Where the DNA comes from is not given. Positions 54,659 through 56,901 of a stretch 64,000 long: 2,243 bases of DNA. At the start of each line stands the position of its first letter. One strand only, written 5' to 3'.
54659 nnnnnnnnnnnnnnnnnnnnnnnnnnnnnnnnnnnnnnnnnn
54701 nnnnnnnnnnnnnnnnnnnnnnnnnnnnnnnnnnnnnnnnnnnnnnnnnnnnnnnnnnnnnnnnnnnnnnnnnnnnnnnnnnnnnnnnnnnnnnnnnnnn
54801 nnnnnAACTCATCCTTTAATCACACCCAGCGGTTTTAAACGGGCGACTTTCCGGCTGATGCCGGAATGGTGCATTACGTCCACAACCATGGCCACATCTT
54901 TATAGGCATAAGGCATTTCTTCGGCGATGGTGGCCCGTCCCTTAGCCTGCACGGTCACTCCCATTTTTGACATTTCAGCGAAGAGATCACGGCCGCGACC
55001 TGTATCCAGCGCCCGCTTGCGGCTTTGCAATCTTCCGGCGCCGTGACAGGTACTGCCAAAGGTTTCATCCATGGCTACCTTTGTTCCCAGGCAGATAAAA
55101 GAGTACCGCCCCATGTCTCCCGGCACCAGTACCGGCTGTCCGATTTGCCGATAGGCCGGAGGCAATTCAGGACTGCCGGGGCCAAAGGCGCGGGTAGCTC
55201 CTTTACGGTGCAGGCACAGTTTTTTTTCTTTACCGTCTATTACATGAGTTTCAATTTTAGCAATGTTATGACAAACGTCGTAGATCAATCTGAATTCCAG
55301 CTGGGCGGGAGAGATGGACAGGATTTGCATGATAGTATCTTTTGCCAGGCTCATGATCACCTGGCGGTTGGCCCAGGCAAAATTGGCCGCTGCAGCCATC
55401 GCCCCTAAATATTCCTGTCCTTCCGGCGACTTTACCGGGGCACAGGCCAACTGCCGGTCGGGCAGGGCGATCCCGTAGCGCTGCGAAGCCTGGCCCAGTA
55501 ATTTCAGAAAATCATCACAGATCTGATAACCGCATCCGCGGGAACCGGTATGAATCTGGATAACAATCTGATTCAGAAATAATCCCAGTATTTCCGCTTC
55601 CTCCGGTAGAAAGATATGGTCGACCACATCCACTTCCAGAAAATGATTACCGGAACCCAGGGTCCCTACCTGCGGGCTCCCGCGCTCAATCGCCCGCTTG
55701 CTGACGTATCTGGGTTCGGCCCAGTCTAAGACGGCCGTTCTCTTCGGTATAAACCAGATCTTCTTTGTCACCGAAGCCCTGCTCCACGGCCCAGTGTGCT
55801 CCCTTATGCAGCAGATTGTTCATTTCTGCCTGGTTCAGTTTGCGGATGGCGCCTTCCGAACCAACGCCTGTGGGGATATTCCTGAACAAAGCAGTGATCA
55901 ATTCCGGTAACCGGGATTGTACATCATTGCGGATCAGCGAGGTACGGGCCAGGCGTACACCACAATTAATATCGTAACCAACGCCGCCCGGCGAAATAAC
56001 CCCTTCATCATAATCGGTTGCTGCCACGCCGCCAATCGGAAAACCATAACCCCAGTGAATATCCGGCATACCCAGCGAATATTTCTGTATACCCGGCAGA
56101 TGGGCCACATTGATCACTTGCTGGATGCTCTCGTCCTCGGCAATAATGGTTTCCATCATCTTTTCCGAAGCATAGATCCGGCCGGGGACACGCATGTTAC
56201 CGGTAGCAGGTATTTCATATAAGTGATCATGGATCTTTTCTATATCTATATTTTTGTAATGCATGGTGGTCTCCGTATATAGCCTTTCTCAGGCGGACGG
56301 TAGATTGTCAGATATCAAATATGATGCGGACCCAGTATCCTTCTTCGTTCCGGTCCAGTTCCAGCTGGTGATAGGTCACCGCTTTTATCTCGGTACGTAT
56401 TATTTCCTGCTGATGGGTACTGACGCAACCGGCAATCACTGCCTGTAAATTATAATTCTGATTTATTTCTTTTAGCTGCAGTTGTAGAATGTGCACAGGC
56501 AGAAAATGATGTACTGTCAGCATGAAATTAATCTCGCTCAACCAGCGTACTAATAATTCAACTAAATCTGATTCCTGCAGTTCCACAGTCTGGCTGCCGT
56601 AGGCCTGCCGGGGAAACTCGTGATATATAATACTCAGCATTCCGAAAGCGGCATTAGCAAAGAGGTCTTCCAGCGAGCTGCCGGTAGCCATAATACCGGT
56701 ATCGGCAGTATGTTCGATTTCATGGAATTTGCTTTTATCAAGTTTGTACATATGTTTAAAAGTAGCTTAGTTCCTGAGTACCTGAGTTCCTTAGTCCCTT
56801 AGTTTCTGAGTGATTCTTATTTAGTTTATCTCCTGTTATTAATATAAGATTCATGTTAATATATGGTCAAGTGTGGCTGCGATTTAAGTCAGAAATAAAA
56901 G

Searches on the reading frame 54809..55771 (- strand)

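Call 53: search_protein_families(library=pfam, proteins=[window:54809-55771:-], max_evalue=0.001)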
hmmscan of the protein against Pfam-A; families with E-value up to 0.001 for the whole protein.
window:54809-55771:- (320 aa): 1 family
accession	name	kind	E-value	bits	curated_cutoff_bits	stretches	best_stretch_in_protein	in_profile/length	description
PF01139.22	RtcB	-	4.7e-117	392.2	27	1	14-320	126-426/426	tRNA-splicing ligase RtcB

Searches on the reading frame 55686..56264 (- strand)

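Call 53: search_protein_families(library=pfam, proteins=[window:55686-56264:-], max_evalue=0.001)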
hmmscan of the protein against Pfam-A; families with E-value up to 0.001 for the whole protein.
window:55686-56264:- (192 aa): 1 family
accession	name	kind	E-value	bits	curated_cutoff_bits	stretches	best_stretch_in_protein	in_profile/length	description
PF01139.22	RtcB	-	1.8e-45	156.4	27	1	49-183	1-131/426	tRNA-splicing ligase RtcB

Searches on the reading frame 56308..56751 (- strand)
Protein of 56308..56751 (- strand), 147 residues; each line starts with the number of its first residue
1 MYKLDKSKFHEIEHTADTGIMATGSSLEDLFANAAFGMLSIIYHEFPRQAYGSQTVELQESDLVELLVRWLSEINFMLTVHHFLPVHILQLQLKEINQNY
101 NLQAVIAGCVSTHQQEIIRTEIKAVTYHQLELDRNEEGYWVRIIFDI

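Call 53: search_protein_families(library=pfam, proteins=[window:56308-56751:-], max_evalue=0.001)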
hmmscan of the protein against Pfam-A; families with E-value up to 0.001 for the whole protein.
window:56308-56751:- (147 aa): 1 family
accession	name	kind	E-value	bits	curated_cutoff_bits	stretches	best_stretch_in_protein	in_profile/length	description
PF01951.21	Archease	-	1.1e-32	113.6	25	1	9-147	1-136/136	Archease protein family (MTH1598/TM1083)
